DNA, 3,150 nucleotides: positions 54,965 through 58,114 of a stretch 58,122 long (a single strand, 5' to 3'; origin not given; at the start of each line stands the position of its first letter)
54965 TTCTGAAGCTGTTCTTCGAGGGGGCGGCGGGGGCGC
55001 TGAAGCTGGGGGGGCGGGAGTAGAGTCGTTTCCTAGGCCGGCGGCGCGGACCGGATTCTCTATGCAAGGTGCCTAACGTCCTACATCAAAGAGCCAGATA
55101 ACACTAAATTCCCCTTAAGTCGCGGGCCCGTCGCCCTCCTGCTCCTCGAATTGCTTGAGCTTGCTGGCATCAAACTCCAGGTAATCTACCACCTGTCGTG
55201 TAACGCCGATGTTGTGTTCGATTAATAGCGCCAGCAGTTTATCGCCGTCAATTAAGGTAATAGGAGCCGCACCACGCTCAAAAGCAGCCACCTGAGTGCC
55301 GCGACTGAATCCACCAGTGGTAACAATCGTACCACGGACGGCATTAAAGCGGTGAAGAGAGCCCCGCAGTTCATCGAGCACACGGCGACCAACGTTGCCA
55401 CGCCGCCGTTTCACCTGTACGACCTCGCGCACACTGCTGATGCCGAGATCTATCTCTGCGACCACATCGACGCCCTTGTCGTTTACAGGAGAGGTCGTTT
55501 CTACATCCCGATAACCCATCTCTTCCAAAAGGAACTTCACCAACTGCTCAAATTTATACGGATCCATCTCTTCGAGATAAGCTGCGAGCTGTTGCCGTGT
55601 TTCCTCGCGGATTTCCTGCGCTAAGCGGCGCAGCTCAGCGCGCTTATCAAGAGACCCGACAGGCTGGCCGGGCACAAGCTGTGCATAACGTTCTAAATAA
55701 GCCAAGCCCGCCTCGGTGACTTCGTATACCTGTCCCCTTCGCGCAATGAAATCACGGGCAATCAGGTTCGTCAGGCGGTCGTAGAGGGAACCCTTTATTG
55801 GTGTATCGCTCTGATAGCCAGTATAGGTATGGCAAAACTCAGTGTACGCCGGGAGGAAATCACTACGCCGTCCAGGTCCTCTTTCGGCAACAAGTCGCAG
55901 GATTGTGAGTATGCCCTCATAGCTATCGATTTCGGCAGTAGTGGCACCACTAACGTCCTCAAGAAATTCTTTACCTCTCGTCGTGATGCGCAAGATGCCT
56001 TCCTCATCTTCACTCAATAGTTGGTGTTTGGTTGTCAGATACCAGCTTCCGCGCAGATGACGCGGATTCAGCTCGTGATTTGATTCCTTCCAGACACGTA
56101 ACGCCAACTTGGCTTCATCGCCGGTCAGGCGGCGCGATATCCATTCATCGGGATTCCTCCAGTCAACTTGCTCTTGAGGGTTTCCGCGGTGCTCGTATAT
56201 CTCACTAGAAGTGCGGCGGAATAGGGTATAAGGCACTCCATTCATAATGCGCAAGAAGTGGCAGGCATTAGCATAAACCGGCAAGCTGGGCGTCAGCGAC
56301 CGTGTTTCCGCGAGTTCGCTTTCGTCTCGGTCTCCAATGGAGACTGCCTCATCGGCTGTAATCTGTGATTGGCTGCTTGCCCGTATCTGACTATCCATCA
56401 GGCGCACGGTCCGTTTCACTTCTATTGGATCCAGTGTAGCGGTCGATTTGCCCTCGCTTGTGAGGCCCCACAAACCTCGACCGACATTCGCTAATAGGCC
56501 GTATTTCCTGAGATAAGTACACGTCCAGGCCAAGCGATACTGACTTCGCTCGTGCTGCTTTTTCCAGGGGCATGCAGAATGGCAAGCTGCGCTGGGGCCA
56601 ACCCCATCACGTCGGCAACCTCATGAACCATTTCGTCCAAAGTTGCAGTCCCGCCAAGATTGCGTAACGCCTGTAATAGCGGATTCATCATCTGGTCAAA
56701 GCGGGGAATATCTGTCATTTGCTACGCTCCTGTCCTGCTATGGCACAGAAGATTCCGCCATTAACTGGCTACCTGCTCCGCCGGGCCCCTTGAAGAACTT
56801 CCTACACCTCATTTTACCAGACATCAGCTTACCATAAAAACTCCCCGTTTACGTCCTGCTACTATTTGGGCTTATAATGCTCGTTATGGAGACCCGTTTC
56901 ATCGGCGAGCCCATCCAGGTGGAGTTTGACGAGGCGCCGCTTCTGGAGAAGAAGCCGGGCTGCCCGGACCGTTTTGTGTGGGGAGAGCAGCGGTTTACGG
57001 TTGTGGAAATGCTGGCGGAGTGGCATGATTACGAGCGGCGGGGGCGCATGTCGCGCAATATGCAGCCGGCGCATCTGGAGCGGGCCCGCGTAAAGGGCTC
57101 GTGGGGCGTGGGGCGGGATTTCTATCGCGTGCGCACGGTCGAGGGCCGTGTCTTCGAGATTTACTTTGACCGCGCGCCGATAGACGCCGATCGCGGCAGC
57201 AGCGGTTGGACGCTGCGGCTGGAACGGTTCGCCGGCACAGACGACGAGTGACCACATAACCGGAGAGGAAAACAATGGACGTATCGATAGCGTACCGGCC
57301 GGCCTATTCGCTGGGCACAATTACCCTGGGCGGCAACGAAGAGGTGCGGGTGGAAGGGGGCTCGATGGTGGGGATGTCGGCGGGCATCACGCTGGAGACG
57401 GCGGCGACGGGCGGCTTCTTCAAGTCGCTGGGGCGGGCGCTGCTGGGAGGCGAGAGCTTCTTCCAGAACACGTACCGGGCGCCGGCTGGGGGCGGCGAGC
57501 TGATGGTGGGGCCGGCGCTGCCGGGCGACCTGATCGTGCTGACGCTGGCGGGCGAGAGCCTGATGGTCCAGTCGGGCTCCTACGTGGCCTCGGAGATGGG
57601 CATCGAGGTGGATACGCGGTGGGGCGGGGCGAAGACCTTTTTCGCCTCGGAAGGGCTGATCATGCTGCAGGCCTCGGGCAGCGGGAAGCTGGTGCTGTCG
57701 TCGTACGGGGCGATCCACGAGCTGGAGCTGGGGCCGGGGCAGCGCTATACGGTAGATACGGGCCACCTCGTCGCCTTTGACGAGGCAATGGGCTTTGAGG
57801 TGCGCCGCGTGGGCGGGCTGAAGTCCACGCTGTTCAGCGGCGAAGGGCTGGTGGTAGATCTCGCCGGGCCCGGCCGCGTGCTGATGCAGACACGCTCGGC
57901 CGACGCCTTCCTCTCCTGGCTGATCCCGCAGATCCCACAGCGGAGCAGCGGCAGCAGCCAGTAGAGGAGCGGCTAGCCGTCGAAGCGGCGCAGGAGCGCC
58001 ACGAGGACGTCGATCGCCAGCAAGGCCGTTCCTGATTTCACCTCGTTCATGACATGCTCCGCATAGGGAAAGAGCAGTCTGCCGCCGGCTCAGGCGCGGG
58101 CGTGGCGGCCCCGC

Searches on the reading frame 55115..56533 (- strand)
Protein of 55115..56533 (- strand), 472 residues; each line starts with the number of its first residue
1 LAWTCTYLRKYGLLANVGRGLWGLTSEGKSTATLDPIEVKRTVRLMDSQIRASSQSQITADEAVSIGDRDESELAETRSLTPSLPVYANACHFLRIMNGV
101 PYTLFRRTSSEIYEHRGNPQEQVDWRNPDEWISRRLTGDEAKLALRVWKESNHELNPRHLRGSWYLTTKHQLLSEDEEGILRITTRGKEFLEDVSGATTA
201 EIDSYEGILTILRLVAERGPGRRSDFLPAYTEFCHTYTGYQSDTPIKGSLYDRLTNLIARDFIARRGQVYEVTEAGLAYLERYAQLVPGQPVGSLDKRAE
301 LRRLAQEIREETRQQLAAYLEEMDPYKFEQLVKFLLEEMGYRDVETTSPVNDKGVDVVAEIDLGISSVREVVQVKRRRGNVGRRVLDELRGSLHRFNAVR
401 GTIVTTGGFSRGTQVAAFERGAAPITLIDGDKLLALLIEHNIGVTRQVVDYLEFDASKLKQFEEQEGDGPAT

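Call 90: search_protein_families(library=pfam, proteins=[window:55115-56533:-], max_evalue=0.001)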
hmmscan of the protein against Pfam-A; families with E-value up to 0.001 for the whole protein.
window:55115-56533:- (472 aa): 3 families
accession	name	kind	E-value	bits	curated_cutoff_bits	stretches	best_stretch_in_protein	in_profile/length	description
PF04471.18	Mrr_cat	-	3.1e-28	98.6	21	1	320-437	1-115/115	Restriction endonuclease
PF22722.2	NA-iREase1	-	2.8e-13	50.2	27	1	328-434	1-105/106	NACHT-associated inactive Restriction Endonuclease 1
PF14338.12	Mrr_N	-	1.2e-08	35.4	29.5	1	2-31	55-84/87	Mrr N-terminal domain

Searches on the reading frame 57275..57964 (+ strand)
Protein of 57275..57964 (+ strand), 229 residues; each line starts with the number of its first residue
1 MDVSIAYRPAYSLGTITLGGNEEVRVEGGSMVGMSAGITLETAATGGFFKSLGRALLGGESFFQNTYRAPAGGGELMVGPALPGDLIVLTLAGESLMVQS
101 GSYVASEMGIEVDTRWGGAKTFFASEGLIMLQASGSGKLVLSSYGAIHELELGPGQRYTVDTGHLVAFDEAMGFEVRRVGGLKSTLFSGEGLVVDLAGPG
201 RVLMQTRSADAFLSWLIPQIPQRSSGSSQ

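Call 90: search_protein_families(library=pfam, proteins=[window:57275-57964:+], max_evalue=0.001)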
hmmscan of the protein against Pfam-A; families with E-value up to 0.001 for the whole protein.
window:57275-57964:+ (229 aa): 1 family
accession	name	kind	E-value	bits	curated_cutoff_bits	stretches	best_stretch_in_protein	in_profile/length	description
PF01987.23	AIM24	-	2.1e-65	220.7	25.7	1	5-207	3-205/205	Mitochondrial biogenesis AIM24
